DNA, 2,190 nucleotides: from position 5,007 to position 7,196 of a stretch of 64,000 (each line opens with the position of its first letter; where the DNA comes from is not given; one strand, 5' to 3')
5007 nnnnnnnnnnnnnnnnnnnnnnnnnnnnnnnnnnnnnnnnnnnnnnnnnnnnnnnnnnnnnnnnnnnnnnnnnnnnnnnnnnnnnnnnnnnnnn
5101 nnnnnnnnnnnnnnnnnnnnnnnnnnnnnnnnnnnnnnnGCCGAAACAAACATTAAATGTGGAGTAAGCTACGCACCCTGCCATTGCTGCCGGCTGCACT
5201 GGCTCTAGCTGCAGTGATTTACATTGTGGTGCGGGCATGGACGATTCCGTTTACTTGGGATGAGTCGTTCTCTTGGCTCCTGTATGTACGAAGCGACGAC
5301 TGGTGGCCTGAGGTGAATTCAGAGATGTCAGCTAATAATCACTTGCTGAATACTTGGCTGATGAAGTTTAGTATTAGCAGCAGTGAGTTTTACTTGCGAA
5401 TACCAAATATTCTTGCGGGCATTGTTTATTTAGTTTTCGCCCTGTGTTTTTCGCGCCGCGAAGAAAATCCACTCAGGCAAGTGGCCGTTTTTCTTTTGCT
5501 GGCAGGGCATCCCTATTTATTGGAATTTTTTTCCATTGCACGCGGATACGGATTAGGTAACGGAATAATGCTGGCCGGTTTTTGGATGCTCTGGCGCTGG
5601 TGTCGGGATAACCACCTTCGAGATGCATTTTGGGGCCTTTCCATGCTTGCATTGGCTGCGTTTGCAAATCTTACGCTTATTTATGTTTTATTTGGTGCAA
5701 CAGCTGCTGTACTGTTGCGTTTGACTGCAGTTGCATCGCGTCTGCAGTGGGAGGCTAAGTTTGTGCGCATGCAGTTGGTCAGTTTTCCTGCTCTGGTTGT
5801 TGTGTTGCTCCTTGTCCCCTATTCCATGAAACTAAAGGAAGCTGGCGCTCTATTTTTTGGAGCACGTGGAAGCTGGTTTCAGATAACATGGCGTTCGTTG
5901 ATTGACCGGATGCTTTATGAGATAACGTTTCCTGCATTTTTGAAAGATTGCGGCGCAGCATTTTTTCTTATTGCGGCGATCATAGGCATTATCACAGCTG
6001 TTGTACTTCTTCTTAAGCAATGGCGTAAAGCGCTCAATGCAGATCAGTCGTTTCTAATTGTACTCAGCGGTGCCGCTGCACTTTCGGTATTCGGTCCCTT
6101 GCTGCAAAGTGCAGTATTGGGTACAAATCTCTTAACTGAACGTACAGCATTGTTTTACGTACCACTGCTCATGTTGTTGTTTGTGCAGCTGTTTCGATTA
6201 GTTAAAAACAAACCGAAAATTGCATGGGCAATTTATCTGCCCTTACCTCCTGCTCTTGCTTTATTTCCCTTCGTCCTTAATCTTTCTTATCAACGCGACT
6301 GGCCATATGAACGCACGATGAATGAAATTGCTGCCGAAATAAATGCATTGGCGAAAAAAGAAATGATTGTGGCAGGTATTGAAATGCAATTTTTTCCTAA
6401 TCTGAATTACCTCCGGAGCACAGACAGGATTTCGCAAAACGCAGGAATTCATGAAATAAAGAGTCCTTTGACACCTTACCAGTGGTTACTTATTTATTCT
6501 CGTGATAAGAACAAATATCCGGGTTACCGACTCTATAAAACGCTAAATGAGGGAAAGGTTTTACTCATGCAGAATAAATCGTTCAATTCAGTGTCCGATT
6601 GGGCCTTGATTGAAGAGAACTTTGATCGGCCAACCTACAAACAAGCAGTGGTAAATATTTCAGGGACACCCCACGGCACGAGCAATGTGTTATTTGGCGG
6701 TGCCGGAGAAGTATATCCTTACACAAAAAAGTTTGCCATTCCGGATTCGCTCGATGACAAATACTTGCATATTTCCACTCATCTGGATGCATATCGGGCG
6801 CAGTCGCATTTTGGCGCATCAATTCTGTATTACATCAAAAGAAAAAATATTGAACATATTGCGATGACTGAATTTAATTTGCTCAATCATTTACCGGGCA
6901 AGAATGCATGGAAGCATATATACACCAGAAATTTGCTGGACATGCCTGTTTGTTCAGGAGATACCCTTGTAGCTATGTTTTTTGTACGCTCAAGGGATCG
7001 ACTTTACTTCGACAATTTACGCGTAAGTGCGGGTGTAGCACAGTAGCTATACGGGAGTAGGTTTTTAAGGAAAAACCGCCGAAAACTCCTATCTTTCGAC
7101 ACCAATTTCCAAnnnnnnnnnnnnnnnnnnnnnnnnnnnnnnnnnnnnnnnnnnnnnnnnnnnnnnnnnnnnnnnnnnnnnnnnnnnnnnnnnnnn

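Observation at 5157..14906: Multi-GT-C lipid-linked periplasmic glycosylation locus fused to scoAB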

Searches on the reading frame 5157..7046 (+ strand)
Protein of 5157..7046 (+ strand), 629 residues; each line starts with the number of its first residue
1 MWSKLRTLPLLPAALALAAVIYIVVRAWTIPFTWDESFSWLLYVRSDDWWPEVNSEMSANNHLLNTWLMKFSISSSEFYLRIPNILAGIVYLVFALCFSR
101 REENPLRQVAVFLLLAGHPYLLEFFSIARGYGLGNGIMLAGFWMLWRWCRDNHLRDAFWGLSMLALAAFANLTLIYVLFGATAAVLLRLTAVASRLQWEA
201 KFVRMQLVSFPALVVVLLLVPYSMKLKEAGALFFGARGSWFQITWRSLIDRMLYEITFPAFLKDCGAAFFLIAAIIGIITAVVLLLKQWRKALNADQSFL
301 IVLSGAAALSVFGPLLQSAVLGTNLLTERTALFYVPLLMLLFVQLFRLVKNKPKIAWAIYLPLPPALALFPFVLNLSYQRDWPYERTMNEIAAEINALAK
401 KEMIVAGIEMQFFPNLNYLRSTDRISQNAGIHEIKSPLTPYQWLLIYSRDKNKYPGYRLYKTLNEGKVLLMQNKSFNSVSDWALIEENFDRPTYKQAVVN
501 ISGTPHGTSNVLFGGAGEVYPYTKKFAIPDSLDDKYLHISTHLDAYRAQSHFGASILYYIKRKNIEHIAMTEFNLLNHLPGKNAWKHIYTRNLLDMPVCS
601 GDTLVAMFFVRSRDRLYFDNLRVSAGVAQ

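Call 3: search_protein_families(library=pfam, proteins=[window:5157-7046:+], max_evalue=0.01)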
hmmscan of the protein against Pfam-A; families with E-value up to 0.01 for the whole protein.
window:5157-7046:+ (629 aa): 0 families

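Call 4: search_protein_families(library=ncbifam, proteins=[window:5157-7046:+], max_evalue=0.01)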
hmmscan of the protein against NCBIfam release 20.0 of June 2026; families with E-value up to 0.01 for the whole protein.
window:5157-7046:+ (629 aa): 0 families

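Call 6: search_protein_families(library=pfam, proteins=[window:5157-7046:+], max_evalue=10)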
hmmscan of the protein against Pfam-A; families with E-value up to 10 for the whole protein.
window:5157-7046:+ (629 aa): 1 family
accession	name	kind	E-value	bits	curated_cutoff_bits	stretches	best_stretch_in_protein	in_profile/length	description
PF20800.2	Xp10_P7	-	0.19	12.3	27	1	480-495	30-45/73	Xanthomonas phage Xp10 Transcription regulator P7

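Call 7: find_homologous_proteins(query=window:5157-7046:+)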
Query window:5157-7046:+ (629 aa): 25 proteins with E <= 0.001 among 8000 candidates.
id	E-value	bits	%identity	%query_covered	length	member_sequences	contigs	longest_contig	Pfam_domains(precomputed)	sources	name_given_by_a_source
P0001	0.0e+0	1425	100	100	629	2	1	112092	-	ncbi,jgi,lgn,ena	-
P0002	0.0e+0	1123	78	100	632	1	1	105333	-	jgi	jgi:uncharacterized membrane protein YgdD (TMEM256/DUF423 family)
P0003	1.5e-211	722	53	97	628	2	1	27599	-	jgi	jgi:hypothetical protein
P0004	2.7e-198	679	51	97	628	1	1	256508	-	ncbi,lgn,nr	ncbi:MAG: hypothetical protein IM638_04730 [Bacteroidetes bacterium]|nr:hypothetical protein [Bacter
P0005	1.7e-159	551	43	99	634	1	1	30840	-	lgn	-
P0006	2.9e-157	543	43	99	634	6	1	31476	-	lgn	-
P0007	3.4e-156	540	43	99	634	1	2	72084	-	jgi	jgi:hypothetical protein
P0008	2.2e-154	534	42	99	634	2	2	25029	-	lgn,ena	-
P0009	5.4e-154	532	42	99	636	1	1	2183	-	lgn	-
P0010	3.9e-134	467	41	97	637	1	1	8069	-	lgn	-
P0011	2.4e-119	418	51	66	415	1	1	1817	-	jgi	-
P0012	5.2e-50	189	27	97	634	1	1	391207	-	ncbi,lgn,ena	-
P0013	7.2e-48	182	31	65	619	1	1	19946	-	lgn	-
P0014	2.2e-45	174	27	84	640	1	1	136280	-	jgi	jgi:hypothetical protein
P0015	8.2e-45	172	28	83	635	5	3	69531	PF13231.13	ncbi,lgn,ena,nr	ncbi:MAG: glycosyltransferase family 39 protein [Bacteroidetes bacterium]|nr:glycosyltransferase fam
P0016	4.8e-42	163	33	64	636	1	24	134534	-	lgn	-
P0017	1.2e-40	158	28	97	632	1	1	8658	-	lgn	-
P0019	1.7e-24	105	28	74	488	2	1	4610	-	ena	-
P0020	3.0e-23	100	26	73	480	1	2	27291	-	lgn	-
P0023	1.4e-17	82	27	51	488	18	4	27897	-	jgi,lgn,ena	jgi:hypothetical protein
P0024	4.1e-17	80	30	57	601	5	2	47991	-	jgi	jgi:hypothetical protein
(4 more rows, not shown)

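Call 10: find_encoding_contigs(protein=P0001, flank=10000, max_places=3)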
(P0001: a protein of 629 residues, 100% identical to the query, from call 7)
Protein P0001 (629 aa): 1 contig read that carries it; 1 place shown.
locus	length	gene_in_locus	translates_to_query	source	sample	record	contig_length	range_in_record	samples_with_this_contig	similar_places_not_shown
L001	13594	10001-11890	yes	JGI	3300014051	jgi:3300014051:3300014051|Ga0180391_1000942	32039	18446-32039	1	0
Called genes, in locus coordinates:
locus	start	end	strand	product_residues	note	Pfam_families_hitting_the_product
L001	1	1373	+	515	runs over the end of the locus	PF05222:AlaDh_PNT_N, PF01262:AlaDh_PNT_C, PF12769:PNTB_4TM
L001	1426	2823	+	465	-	PF02233:PNTB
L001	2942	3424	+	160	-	PF03692:CxxCxxCC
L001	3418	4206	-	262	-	-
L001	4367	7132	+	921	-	PF15902:Sortilin-Vps10 (faint), PF18962:Por_Secre_tail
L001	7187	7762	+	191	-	PF18955:DUF5698, PF10035:DUF2179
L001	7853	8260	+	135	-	-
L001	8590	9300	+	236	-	PF01144:CoA_trans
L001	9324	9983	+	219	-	PF01144:CoA_trans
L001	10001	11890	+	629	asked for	-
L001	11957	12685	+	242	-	PF00535:Glycos_transf_2, PF10111:Glyco_tranf_2_2 (weak), PF13641:Glyco_tranf_2_3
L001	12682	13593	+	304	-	?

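Call 15: search_solved_structures(query=A1, max_evalue=10, show_alignments=2)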
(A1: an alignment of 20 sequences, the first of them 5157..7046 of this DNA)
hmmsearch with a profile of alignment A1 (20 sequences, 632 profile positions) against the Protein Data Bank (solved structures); distinct sequences matched with E-value up to 10: 1.
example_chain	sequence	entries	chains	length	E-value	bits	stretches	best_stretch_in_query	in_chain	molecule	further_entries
5z6e_A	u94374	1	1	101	2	10.1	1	515-556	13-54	DUF1881 domain-containing protein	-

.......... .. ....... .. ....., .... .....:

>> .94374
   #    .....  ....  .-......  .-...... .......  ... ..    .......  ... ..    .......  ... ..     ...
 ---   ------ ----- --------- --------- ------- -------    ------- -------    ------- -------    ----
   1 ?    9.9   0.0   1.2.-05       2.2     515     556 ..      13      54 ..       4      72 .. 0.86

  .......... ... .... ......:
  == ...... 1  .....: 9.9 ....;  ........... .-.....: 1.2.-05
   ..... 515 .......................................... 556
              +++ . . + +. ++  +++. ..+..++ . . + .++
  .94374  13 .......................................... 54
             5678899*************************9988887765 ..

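Call 18: search_protein_families(library=pfam, alignment_id=A1, max_evalue=0.01)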
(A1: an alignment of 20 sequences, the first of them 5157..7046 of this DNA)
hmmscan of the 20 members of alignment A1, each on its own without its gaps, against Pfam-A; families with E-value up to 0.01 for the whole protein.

A. member 1, window:5157-7046:+ (629 aa): 0 families

B. families by the number of members that match (of 20 scanned): 1 family
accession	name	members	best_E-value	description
PF13231.12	PMT_2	6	3.3e-07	Dolichyl-phosphate-mannose-protein mannosyltransferase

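Call 26: find_encoding_contigs(protein=P0004, flank=10000, max_places=1)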
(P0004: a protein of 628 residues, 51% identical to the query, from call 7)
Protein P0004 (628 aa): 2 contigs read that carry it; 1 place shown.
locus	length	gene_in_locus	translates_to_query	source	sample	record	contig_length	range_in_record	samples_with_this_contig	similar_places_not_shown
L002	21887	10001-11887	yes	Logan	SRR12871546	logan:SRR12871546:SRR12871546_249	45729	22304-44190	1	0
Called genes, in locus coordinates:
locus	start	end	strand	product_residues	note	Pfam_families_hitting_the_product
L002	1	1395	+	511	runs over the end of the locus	PF04468:PSP1, PF28472:PSP1_3rd, PF28473:YaaT_C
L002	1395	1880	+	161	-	PF14109:GldH_lipo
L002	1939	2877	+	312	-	PF00884:Sulfatase (weak), PF01663:Phosphodiest (weak)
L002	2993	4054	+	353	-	PF14329:DUF4386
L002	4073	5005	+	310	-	PF08240:ADH_N, PF00107:ADH_zinc_N, PF13602:ADH_zinc_N_2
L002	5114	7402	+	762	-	PF00912:Transgly, PF28500:PBP_middle, PF00905:Transpeptidase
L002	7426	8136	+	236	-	PF01144:CoA_trans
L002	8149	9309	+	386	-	PF01757:Acyl_transf_3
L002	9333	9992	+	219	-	PF01144:CoA_trans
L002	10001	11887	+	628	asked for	-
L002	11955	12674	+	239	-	PF00535:Glycos_transf_2, PF13641:Glyco_tranf_2_3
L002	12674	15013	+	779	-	PF19830:DUF6311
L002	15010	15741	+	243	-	PF00535:Glycos_transf_2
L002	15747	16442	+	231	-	PF13489:Methyltransf_23, PF13847:Methyltransf_31, PF08241:Methyltransf_11, PF08242:Methyltransf_12 (weak), PF13649:Methyltransf_25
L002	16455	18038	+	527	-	-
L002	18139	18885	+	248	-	-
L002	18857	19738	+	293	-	-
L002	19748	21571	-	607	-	PF00005:ABC_tran, PF13191:AAA_16 (faint), PF13304:AAA_21 (faint), PF13401:AAA_22 (faint), PF08352:oligo_HPY (weak), PF00005:ABC_tran, PF02463:SMC_N (weak)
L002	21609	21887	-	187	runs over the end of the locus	-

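Call 58: list_cluster_members(proteins=[window:5157-7046:+, window:7113-7841:+, window:10911-11606:+, window:13308-14906:+])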
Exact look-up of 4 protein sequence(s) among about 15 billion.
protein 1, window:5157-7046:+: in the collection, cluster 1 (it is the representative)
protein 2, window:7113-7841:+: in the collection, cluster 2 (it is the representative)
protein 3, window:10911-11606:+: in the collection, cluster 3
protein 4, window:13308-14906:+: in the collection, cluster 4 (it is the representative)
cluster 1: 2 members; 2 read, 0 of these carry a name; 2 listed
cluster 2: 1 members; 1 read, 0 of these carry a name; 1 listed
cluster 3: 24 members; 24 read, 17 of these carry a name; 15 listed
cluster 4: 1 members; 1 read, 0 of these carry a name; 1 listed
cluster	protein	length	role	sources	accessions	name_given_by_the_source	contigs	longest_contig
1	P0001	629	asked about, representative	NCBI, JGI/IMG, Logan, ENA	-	-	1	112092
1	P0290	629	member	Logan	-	-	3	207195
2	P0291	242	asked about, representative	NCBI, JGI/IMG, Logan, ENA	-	-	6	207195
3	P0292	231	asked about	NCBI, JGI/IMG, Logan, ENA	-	-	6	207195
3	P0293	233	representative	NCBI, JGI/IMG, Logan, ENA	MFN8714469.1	MAG: class I SAM-dependent methyltransferase [Bacteroidota bacterium] | ubiquinone/menaquinone biosynthesis C-methylase UbiE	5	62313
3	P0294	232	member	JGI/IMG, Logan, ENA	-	ubiquinone/menaquinone biosynthesis C-methylase UbiE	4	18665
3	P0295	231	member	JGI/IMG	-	ubiquinone/menaquinone biosynthesis C-methylase UbiE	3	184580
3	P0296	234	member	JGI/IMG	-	ubiquinone/menaquinone biosynthesis C-methylase UbiE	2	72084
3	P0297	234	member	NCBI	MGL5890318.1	MAG: class I SAM-dependent methyltransferase [Bacteroidia bacterium]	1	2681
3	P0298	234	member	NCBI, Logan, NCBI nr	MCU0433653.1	MAG: methyltransferase domain-containing protein [Bacteroidia bacterium] | methyltransferase domain-containing protein [Bacteroidia bacterium]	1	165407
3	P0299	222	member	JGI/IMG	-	ubiquinone/menaquinone biosynthesis C-methylase UbiE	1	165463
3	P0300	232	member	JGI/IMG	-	ubiquinone/menaquinone biosynthesis C-methylase UbiE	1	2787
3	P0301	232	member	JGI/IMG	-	ubiquinone/menaquinone biosynthesis C-methylase UbiE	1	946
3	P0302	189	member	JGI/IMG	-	ubiquinone/menaquinone biosynthesis C-methylase UbiE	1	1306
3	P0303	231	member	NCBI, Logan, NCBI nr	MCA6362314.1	MAG: methyltransferase domain-containing protein [Bacteroidetes bacterium] | methyltransferase domain-containing protein [Bacteroidota bacterium]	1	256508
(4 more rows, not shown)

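Call 90: search_protein_families(library=pfam, proteins=[P0012, P0013, P0014, P0015, P0016, P0017, P0019, P0020, P0023, P0024], max_evalue=0.01)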
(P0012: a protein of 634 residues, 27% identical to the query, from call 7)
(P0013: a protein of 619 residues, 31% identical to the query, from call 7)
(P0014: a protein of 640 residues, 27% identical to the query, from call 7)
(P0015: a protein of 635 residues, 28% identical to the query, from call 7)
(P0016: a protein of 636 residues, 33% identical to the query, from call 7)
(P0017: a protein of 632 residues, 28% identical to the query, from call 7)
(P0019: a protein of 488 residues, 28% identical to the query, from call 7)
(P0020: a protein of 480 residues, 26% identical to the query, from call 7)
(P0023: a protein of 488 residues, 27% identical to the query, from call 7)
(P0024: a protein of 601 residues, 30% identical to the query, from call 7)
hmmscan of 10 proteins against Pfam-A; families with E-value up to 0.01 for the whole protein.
P0012 (634 aa): 1 family
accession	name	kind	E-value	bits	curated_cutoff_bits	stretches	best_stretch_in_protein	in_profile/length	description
PF13231.12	PMT_2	-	0.0019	18.9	26.1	1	64-215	7-157/160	Dolichyl-phosphate-mannose-protein mannosyltransferase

P0013 (619 aa): 1 family
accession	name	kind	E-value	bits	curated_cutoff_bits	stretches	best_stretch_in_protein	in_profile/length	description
PF13231.12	PMT_2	-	0.0003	21.5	26.1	1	63-215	7-155/160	Dolichyl-phosphate-mannose-protein mannosyltransferase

P0014 (640 aa): 0 families

P0015 (635 aa): 1 family
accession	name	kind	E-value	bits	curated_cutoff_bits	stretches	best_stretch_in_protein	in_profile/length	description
PF13231.12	PMT_2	-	3.3e-07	31.1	26.1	1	77-232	7-154/160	Dolichyl-phosphate-mannose-protein mannosyltransferase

P0016 (636 aa): 0 families

P0017 (632 aa): 1 family
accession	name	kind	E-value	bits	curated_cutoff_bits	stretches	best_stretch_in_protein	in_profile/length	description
PF13231.12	PMT_2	-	3.7e-05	24.4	26.1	1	80-232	6-154/160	Dolichyl-phosphate-mannose-protein mannosyltransferase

P0019 (488 aa): 0 families

P0020 (480 aa): 0 families

P0023 (488 aa): 0 families

P0024 (601 aa): 0 families
